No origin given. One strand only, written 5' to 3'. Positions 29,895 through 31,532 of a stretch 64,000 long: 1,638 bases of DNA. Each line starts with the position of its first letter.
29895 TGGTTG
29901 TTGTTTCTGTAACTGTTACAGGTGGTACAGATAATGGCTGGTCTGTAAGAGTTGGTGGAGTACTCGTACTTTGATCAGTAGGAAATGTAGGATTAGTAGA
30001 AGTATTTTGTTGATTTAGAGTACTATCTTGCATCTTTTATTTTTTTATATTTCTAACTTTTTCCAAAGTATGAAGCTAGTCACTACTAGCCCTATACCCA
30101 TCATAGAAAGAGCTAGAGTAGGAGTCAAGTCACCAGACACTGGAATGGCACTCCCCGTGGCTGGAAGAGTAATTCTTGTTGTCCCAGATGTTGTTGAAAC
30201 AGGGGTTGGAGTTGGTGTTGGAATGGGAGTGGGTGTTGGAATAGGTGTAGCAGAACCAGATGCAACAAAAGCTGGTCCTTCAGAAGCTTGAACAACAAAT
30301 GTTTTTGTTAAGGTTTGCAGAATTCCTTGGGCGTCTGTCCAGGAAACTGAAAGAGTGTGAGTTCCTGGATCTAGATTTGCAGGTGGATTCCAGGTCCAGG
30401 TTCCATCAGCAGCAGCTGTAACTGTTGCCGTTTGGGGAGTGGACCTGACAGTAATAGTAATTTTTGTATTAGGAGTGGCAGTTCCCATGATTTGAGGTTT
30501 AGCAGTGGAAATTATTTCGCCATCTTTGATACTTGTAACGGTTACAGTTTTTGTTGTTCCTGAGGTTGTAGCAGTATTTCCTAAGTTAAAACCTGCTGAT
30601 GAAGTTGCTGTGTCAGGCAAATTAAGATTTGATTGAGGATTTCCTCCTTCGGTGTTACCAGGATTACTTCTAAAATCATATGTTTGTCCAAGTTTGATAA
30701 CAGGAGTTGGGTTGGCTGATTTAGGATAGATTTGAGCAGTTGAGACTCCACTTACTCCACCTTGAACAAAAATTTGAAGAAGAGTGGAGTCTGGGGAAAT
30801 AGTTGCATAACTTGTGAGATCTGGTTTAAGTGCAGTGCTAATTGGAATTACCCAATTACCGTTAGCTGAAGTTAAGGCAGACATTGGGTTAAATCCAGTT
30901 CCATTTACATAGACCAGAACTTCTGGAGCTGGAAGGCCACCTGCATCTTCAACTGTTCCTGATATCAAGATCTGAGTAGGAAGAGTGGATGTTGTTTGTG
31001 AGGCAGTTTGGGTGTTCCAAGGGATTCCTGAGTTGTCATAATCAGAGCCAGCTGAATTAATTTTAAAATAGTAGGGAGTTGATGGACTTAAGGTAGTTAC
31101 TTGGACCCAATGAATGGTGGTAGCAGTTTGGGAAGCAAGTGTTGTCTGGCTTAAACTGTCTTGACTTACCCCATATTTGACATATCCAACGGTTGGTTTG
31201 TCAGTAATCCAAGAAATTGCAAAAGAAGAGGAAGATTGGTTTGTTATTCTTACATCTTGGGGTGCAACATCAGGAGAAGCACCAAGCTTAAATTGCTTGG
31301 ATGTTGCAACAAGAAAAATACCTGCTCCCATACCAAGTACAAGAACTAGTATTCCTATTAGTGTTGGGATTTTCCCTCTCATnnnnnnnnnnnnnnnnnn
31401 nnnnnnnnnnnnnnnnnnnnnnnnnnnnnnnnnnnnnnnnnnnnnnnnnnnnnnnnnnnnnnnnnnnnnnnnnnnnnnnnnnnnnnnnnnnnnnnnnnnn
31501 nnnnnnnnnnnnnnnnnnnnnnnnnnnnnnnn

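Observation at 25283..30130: Tandem duplication of a two-gene Cys-rich surface-protein cassette, conserved ends and divergent cores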

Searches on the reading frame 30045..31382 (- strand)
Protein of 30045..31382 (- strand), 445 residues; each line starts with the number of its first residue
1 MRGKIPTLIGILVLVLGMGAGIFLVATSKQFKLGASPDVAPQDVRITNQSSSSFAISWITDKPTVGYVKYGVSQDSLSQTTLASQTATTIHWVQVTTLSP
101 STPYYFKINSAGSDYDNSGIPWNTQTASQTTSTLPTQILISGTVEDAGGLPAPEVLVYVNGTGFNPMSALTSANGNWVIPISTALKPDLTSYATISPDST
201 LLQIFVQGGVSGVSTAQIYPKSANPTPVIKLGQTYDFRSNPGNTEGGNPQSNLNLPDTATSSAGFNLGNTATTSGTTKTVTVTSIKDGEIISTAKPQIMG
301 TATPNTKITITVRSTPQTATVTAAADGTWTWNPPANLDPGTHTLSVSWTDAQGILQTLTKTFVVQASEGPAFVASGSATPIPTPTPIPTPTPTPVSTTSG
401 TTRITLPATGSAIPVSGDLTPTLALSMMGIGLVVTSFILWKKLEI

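Call 7: search_protein_families(library=pfam, proteins=[window:30045-31382:-], max_evalue=0.1)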
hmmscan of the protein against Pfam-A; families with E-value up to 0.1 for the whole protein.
window:30045-31382:- (445 aa): 6 families
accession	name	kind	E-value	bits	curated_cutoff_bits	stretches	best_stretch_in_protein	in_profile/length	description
PF19077.6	Big_13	-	1.2e-09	39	27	1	288-361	21-97/102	Bacterial Ig-like domain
PF16656.11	Pur_ac_phosph_N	-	1.7e-08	35.3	30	1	41-121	1-84/93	Purple acid Phosphatase, N-terminal domain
PF13620.12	CarboxypepD_reg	-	1.6e-06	28.8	32.3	2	140-180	2-43/82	Carboxypeptidase regulatory-like domain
PF17936.7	Big_6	-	7.3e-06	26.6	27.6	1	291-353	10-71/83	Bacterial Ig domain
PF00041.27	fn3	-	2.7e-05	24.7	25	1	40-110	2-68/84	Fibronectin type III domain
PF17892.7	Cadherin_5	-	0.0005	20.3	26.5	1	278-364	9-97/98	Cadherin-like domain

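Call 23: find_related_loci(query=window:30045-31382:-, collection=genome_contigs, flank=10000)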
Query window:30045-31382:- (445 aa) in genome_contigs; peptide patterns used: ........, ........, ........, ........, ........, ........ (x = any residue, [..] = any of these).
74 stretches matched a pattern, but none encodes a relative of the query by tblastn (E <= 1e-3).

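Call 33: search_protein_families(library=ncbifam, proteins=[window:30045-31382:-], max_evalue=1)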
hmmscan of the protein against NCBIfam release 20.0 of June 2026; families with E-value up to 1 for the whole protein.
window:30045-31382:- (445 aa): 3 families
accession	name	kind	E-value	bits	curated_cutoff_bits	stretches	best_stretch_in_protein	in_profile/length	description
NF033510.3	Ca_tandemer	repeat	3.6e-12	46.5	50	2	279-353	12-93/96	Ca2+-stabilized repeat-containing adhesin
NF040520.1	Ig_like_BLP2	equivalog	0.00022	19.5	750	1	283-364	527-607/730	Ig-like repeat protein Blp2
NF012211.1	tand_rpt_95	domain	0.0033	17.3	90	1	307-365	28-85/98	tandem-95 repeat protein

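Call 99: find_homologous_proteins(query=window:30045-31382:-, max_evalue=1e-30)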
Query window:30045-31382:- (445 aa): 148 proteins with E <= 1e-30 among 8000 candidates; the best 120 are listed.
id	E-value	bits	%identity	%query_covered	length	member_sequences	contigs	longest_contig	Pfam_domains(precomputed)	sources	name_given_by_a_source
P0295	1.3e-231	787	84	99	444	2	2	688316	PF13620.13,PF19077.7,PF16656.12,PF17936.8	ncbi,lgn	-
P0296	8.9e-194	662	69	100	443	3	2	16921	PF13620.13,PF00041.28,PF19077.7,PF16656.12,PF17936.8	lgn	-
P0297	4.7e-185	634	69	100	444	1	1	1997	PF00041.28,PF19077.7,PF16656.12,PF17936.8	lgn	-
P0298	4.1e-181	621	67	100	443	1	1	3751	PF13620.13,PF00041.28,PF19077.7,PF16656.12,PF17936.8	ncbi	-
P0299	3.3e-180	618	67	100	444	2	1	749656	PF13620.13,PF00041.28,PF19077.7,PF16656.12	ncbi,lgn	-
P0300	2.2e-175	602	65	100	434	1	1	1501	PF13620.13,PF00041.28,PF19077.7,PF16656.12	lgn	-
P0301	6.9e-132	458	54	99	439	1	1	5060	PF00041.28,PF19077.7,PF16656.12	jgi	jgi:hypothetical protein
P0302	8.1e-130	452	51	99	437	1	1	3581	PF19077.7,PF16656.12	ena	-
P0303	1.3e-128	448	51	100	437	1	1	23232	PF00041.28,PF19077.7,PF16656.12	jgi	jgi:hypothetical protein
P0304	8.2e-126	438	50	99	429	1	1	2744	PF13620.13,PF19077.7,PF16656.12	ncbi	-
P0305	8.7e-122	425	48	93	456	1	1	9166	PF23376.2,PF00041.28,PF19077.7,PF16656.12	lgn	-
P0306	1.2e-121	425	49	99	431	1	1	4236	PF00041.28,PF19077.7,PF16656.12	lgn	-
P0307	4.2e-121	423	50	99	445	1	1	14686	PF19077.7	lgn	-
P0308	4.3e-119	416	46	99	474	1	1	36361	PF00041.28,PF19077.7,PF16656.12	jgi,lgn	jgi:hypothetical protein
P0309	3.3e-116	407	49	99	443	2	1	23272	PF13620.13,PF00041.28,PF19077.7,PF16656.12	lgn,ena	-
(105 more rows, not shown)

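Call 100: find_encoding_contigs(protein=P0296, flank=6000, max_places=2)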
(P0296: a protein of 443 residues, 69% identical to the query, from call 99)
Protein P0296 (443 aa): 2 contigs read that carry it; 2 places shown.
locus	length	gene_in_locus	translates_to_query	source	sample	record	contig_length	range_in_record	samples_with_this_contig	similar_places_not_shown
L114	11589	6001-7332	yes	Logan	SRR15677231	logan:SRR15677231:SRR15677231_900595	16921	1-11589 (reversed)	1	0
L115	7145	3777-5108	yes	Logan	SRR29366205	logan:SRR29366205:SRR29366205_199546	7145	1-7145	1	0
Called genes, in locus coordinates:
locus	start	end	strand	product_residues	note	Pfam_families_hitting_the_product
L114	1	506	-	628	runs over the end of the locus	PF00012:HSP70, PF06723:MreB_Mbl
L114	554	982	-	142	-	PF01025:GrpE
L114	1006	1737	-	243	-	PF01628:HrcA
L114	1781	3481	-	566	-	PF03023:MurJ, PF13440:Polysacc_synt_3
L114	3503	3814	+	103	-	PF01649:Ribosomal_S20p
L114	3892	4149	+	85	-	PF18812:PBECR3 (weak)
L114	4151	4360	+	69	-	PF10049:DUF2283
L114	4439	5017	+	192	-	PF05137:PilN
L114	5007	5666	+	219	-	-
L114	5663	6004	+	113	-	-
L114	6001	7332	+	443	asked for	PF00041:fn3 (weak), PF16656:Pur_ac_phosph_N, PF13620:CarboxypepD_reg (faint), PF19077:Big_13, PF17936:Big_6 (weak)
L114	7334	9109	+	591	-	-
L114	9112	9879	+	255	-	-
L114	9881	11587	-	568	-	?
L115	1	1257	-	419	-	?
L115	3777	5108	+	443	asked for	PF00041:fn3 (weak), PF16656:Pur_ac_phosph_N, PF13620:CarboxypepD_reg (faint), PF19077:Big_13, PF17936:Big_6 (weak)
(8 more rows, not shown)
